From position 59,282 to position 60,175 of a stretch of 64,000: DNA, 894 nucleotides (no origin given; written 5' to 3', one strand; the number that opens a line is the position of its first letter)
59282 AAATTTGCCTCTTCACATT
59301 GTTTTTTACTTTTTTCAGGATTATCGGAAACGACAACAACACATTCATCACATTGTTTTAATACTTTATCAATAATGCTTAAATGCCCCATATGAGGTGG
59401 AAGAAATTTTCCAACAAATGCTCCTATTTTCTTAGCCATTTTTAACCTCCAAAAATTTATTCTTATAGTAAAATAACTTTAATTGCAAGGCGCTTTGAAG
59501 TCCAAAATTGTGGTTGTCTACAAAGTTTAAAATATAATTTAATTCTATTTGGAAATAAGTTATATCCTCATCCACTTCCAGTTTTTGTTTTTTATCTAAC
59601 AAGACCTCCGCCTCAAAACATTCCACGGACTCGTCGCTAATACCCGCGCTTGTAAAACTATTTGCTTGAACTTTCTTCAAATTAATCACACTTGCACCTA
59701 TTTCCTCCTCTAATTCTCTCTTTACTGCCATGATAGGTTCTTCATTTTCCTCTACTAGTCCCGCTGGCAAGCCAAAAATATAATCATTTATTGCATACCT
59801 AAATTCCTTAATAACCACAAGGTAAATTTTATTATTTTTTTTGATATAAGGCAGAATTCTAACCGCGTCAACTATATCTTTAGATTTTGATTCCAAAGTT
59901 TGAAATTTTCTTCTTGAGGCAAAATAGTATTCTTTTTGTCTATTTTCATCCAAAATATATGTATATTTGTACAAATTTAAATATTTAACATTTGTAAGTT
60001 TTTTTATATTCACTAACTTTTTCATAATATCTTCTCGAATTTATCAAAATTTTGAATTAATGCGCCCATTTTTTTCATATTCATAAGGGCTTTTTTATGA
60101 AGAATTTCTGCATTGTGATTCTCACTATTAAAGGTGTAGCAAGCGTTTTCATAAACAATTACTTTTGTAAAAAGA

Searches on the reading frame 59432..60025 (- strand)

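Call 22: search_protein_families(library=pfam, proteins=[window:59432-60025:-], max_evalue=0.001)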
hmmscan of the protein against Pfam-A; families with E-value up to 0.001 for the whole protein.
window:59432-60025:- (197 aa): 2 families
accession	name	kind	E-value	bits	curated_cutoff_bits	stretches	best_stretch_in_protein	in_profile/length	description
PF00293.34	NUDIX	-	1.5e-08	35.2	21.1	1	54-121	5-65/134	NUDIX domain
PF22327.2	Nudt16-like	-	0.00014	22.3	27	1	81-127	32-79/161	U8 snoRNA-decapping enzyme-like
